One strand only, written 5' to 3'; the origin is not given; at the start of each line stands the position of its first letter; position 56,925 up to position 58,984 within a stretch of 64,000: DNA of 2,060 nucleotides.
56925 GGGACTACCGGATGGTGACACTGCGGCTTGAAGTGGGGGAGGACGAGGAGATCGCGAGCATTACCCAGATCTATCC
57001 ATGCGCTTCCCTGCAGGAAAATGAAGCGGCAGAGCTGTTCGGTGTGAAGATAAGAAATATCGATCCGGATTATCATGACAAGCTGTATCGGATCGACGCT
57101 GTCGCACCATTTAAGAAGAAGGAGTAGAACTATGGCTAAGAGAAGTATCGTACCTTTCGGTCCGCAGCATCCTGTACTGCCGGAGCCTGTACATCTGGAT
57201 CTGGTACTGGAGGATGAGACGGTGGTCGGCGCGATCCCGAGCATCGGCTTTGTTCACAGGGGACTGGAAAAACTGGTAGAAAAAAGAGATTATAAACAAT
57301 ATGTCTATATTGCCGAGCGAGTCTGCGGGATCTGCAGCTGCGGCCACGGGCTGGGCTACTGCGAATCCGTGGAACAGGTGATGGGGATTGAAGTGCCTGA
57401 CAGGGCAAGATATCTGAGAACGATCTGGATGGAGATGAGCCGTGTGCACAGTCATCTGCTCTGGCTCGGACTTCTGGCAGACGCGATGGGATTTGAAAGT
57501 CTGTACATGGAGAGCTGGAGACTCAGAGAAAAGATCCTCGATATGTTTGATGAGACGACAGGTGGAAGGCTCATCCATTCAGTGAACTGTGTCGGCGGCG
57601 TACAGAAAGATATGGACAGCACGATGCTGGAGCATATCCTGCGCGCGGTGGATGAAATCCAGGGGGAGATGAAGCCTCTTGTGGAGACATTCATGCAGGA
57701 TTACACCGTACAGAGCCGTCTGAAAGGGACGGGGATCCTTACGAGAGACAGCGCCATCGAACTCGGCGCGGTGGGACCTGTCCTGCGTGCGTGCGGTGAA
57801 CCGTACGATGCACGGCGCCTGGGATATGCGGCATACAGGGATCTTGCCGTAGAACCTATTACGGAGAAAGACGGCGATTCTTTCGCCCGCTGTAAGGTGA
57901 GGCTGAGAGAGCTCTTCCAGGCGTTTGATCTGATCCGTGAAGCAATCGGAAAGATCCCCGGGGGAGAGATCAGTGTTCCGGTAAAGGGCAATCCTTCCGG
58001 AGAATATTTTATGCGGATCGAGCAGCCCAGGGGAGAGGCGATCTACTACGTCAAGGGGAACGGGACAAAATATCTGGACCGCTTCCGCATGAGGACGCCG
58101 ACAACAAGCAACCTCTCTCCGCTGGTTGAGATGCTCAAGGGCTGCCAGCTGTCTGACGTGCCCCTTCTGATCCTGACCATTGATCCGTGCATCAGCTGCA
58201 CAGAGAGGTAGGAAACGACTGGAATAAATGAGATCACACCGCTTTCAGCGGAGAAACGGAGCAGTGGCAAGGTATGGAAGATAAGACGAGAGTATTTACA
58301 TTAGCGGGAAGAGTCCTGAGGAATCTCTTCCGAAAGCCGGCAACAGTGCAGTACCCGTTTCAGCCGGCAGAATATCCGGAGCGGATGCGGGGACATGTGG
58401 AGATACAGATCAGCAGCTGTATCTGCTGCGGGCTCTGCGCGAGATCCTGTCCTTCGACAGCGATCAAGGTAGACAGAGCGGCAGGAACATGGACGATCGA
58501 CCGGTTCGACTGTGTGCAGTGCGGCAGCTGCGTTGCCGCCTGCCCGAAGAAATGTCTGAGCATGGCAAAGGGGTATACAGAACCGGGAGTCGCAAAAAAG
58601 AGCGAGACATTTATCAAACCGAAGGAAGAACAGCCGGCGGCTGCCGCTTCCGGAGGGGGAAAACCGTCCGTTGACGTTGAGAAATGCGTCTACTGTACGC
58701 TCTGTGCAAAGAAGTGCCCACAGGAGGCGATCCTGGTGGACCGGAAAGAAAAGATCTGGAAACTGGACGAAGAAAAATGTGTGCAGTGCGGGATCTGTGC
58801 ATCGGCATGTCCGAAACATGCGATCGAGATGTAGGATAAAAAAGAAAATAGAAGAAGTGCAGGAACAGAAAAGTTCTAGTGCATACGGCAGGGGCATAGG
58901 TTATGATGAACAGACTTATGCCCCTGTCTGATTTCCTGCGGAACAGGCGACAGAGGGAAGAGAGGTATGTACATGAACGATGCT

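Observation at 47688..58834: Self-contained hypABFCDE / echABCDEF energy-converting hydrogenase island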

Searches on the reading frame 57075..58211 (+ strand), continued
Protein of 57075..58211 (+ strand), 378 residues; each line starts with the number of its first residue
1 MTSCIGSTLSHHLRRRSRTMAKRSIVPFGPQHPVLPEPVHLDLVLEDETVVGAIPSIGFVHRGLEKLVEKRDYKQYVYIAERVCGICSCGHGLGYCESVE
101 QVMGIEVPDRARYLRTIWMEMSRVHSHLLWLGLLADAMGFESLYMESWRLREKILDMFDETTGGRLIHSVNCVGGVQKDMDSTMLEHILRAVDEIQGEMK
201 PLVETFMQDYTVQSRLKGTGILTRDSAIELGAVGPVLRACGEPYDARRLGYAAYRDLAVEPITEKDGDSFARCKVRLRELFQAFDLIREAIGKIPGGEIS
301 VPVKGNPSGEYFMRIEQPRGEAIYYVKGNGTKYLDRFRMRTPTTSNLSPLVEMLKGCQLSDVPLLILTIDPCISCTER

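Call 70: get_annotated_region(hit=H1, flank=12000)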
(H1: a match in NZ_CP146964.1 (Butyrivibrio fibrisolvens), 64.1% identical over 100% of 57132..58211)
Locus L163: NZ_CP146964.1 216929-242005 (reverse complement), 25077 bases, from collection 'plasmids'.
description: Butyrivibrio fibrisolvens strain D1 plasmid pNP243, complete sequence
organism: Butyrivibrio fibrisolvens (NCBI taxid 831)
taxonomy: Bacteria; Bacillota; Clostridia; Lachnospirales; Lachnospiraceae; Butyrivibrio; Butyrivibrio fibrisolvens
host: -; source: Bovinae,Bovine rumen; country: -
typing (MOB-suite, as given by PLSDB): non-mobilizable
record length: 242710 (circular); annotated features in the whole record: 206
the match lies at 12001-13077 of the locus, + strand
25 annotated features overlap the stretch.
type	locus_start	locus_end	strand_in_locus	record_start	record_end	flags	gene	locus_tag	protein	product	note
CDS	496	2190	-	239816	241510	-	-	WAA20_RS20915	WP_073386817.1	GGDEF domain-containing protein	-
CDS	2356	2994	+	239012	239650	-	-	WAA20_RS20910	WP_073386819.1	bifunctional (p)ppGpp synthetase/guanosine-3',5'-bis(diphosphate) 3'-pyrophosphohydrolase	-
CDS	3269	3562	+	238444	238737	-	-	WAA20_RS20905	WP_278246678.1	HU family DNA-binding protein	GO:0030261 - chromosome condensation [Evidence IEA]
CDS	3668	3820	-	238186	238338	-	-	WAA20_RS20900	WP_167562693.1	hypothetical protein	-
CDS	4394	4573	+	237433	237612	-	-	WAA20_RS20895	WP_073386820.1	hypothetical protein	-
CDS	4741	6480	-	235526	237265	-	-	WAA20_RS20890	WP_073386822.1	carbon starvation protein A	-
CDS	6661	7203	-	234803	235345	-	-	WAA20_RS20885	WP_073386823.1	hypothetical protein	-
CDS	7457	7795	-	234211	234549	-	-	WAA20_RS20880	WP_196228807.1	hydrogenase maturation nickel metallochaperone HypA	-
CDS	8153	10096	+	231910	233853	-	-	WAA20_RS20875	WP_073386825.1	proton-conducting transporter membrane subunit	-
CDS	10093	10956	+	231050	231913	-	-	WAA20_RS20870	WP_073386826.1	complex I subunit 1 family protein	-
CDS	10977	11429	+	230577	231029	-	nuoB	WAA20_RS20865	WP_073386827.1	NADH-quinone oxidoreductase subunit NuoB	-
CDS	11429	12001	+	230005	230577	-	-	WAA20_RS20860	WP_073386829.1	NADH-quinone oxidoreductase subunit C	-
CDS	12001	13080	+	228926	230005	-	-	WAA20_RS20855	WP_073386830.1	nickel-dependent hydrogenase large subunit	-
CDS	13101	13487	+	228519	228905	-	-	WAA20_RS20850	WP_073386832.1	4Fe-4S dicluster domain-containing protein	-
CDS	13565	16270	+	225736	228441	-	-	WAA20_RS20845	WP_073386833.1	carbamoyltransferase HypF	-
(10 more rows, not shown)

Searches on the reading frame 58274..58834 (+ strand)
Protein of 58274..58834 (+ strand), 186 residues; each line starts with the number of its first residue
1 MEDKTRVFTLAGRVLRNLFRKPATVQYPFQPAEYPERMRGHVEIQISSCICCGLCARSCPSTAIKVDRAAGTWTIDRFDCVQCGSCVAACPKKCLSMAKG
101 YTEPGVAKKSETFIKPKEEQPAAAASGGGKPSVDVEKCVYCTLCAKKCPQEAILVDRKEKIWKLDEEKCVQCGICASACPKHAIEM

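Call 4: search_protein_families(library=pfam, proteins=[window:58274-58834:+])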
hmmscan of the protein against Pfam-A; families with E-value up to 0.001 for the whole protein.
window:58274-58834:+ (186 aa): 14 families
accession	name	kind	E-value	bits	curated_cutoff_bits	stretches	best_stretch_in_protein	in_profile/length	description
PF00037.32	Fer4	-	1.7e-22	78.7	21.1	3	164-185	3-24/24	4Fe-4S binding domain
PF12838.12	Fer4_7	-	8e-19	68.3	27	2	137-183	1-52/52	4Fe-4S dicluster domain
PF14697.11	Fer4_21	-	4.2e-18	65.7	35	2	133-186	3-59/59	4Fe-4S dicluster domain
PF13187.11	Fer4_9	-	1.2e-17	64.1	27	2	137-184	1-52/52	4Fe-4S dicluster domain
PF13237.11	Fer4_10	-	1.7e-17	63.5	25.5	3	43-91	3-53/53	4Fe-4S dicluster domain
PF12837.12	Fer4_6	-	2.6e-13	49.6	25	1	165-184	5-24/24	4Fe-4S binding domain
PF13484.11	Fer4_16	-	3e-13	50.8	30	0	80-104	2-26/66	4Fe-4S double cluster binding domain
PF12797.12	Fer4_2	-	6.7e-13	48.1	24.5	1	164-180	5-21/22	4Fe-4S binding domain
PF13534.11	Fer4_17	-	1.6e-10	41.8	22.2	1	23-61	23-58/61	4Fe-4S dicluster domain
PF13183.11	Fer4_8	-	4.8e-08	33.9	27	0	79-151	4-67/68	4Fe-4S dicluster domain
PF12800.12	Fer4_4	-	3.2e-06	27.4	24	0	167-180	2-15/17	4Fe-4S binding domain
PF25160.1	LdpA_Fe-S-bd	-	7.8e-06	26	27.6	0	144-185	9-44/49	LdpA Fe-S cluster-binding domain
PF13370.11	Fer4_13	-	0.00036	21.6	24.5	0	75-92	1-18/58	4Fe-4S single cluster domain of Ferredoxin I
PF13459.11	Fer4_15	-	0.00056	21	22.4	0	74-122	2-52/66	4Fe-4S single cluster domain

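Call 6: search_protein_families(library=ncbifam, proteins=[window:58274-58834:+])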
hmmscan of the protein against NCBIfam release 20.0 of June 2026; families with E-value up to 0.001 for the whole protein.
window:58274-58834:+ (186 aa): 108 families (the best 25 are shown)
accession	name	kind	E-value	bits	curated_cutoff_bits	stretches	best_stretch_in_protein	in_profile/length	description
TIGR01971.1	NuoI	subfamily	7.7e-29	99.8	113.05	3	14-113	5-115/121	NADH-quinone oxidoreductase, chain I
NF040612.1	F420_dehyd_FpoI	exception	8.4e-29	100.1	180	3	13-108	8-112/135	F420H2 dehydrogenase subunit FpoI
NF006221.0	PRK08348.1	subfamily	5.2e-28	97.4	124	2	9-118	5-115/136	NADH-plastoquinone oxidoreductase subunit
NF009053.0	PRK12387.1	subfamily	8e-27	94.2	204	2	21-112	12-106/180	formate hydrogenlyase complex iron-sulfur subunit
NF004537.0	PRK05888.1-3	equivalog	1.7e-26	93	163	2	14-102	30-137/204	NADH-quinone oxidoreductase subunit NuoI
NF006076.0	PRK08222.1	equivalog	2.5e-23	82.8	270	2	22-114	13-108/181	hydrogenase 4 subunit H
NF004541.0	PRK05888.2-2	equivalog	5.9e-20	71.8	217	2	23-97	37-113/168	NADH-quinone oxidoreductase subunit NuoI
NF042909.1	FMH_DH_FwdF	exception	2.3e-19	69.7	375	2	129-185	131-196/336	tungsten-dependent formylmethanofuran dehydrogenase subunit FwdF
NF038196.1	ferrodoxin_EFR1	subfamily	3.8e-19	69.7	75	2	132-186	181-231/242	EFR1 family ferrodoxin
NF058577.1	FdxA_fam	equivalog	4.9e-19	68.3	65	2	136-183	7-52/52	4Fe-4S ferredoxin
NF040770.1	hetero_SS_HdrA2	exception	3.6e-17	61.7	1100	2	43-122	573-649/777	CoB-CoM heterodisulfide reductase HdrA2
TIGR02179.1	PorD_KorD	subfamily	4.4e-17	62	60.05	2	130-186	19-74/78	2-oxoacid:acceptor oxidoreductase, delta subunit, pyruvate/2-ketoisovalerate family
NF041836.1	rnfB_Methano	equivalog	7.1e-17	61.7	445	2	135-186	215-264/265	Rnf electron transport complex subunit RnfB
TIGR00403.1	ndhI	equivalog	8.1e-17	61.4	302.35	1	17-102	32-126/183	NAD(P)H-quinone oxidoreductase subunit I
NF040684.1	PorD_Arch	equivalog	8.7e-17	61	120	1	130-186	26-81/85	pyruvate synthase subunit PorD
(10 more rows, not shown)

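Call 60: search_solved_structures(query=window:58274-58834:+, max_evalue=0.001, show_alignments=2)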
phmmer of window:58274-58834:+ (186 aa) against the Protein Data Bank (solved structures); distinct sequences matched with E-value up to 0.001: 91 (the best 60 are shown).
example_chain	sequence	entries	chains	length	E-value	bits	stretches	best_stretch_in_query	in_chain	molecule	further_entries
9sfi_T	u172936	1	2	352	2.4e-23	86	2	33-95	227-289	4Fe-4S ferredoxin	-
9sw6_G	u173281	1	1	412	3.2e-22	82.3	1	39-184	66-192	Polyferredoxin protein MvhB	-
5t5i_F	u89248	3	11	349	4.5e-22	81.8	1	133-184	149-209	Tungsten formylmethanofuran dehydrogenase subunit fwdF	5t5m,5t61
9sw6_H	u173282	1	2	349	1.3e-21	80.3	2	130-184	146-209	Tungsten formylmethanofuran dehydrogenase, subunit F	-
9sfi_O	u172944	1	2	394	7.6e-19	71.3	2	133-185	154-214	Ferredoxin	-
7bkb_K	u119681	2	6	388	8.6e-17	64.6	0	132-184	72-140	Formylmethanofuran dehydrogenase, subunit F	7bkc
9grx_I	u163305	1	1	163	1.8e-14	57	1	16-101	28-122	NAD(P)H-quinone oxidoreductase subunit I, chloroplastic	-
7eu3_I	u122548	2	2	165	2.8e-14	56.4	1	15-101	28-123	NAD(P)H-quinone oxidoreductase subunit I, chloroplastic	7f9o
7wfg_I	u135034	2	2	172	5.1e-14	55.5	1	16-101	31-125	NAD(P)H-quinone oxidoreductase subunit I, chloroplastic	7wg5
9eri_B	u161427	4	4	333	7.1e-14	55.1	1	133-186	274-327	Na(+)-translocating ferredoxin:NAD(+) oxidoreductase complex subunit B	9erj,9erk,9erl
6hum_I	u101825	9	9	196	1.4e-12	50.8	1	17-101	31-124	NAD(P)H-quinone oxidoreductase subunit I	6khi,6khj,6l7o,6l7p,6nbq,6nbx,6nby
6cfw_N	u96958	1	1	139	2.2e-12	50.2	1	11-104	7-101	NADH-plastoquinone oxidoreductase subunit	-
5xtb_B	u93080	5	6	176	6.8e-12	48.6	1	5-95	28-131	NADH dehydrogenase [ubiquinone] iron-sulfur protein 8, mitochondrial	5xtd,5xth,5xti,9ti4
9cwt_B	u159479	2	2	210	1.2e-11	47.8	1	5-94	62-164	NADH dehydrogenase [ubiquinone] iron-sulfur protein 8, mitochondrial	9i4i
7v2c_B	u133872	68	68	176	1.8e-11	47.2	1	11-91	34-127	NADH dehydrogenase [ubiquinone] iron-sulfur protein 8, mitochondrial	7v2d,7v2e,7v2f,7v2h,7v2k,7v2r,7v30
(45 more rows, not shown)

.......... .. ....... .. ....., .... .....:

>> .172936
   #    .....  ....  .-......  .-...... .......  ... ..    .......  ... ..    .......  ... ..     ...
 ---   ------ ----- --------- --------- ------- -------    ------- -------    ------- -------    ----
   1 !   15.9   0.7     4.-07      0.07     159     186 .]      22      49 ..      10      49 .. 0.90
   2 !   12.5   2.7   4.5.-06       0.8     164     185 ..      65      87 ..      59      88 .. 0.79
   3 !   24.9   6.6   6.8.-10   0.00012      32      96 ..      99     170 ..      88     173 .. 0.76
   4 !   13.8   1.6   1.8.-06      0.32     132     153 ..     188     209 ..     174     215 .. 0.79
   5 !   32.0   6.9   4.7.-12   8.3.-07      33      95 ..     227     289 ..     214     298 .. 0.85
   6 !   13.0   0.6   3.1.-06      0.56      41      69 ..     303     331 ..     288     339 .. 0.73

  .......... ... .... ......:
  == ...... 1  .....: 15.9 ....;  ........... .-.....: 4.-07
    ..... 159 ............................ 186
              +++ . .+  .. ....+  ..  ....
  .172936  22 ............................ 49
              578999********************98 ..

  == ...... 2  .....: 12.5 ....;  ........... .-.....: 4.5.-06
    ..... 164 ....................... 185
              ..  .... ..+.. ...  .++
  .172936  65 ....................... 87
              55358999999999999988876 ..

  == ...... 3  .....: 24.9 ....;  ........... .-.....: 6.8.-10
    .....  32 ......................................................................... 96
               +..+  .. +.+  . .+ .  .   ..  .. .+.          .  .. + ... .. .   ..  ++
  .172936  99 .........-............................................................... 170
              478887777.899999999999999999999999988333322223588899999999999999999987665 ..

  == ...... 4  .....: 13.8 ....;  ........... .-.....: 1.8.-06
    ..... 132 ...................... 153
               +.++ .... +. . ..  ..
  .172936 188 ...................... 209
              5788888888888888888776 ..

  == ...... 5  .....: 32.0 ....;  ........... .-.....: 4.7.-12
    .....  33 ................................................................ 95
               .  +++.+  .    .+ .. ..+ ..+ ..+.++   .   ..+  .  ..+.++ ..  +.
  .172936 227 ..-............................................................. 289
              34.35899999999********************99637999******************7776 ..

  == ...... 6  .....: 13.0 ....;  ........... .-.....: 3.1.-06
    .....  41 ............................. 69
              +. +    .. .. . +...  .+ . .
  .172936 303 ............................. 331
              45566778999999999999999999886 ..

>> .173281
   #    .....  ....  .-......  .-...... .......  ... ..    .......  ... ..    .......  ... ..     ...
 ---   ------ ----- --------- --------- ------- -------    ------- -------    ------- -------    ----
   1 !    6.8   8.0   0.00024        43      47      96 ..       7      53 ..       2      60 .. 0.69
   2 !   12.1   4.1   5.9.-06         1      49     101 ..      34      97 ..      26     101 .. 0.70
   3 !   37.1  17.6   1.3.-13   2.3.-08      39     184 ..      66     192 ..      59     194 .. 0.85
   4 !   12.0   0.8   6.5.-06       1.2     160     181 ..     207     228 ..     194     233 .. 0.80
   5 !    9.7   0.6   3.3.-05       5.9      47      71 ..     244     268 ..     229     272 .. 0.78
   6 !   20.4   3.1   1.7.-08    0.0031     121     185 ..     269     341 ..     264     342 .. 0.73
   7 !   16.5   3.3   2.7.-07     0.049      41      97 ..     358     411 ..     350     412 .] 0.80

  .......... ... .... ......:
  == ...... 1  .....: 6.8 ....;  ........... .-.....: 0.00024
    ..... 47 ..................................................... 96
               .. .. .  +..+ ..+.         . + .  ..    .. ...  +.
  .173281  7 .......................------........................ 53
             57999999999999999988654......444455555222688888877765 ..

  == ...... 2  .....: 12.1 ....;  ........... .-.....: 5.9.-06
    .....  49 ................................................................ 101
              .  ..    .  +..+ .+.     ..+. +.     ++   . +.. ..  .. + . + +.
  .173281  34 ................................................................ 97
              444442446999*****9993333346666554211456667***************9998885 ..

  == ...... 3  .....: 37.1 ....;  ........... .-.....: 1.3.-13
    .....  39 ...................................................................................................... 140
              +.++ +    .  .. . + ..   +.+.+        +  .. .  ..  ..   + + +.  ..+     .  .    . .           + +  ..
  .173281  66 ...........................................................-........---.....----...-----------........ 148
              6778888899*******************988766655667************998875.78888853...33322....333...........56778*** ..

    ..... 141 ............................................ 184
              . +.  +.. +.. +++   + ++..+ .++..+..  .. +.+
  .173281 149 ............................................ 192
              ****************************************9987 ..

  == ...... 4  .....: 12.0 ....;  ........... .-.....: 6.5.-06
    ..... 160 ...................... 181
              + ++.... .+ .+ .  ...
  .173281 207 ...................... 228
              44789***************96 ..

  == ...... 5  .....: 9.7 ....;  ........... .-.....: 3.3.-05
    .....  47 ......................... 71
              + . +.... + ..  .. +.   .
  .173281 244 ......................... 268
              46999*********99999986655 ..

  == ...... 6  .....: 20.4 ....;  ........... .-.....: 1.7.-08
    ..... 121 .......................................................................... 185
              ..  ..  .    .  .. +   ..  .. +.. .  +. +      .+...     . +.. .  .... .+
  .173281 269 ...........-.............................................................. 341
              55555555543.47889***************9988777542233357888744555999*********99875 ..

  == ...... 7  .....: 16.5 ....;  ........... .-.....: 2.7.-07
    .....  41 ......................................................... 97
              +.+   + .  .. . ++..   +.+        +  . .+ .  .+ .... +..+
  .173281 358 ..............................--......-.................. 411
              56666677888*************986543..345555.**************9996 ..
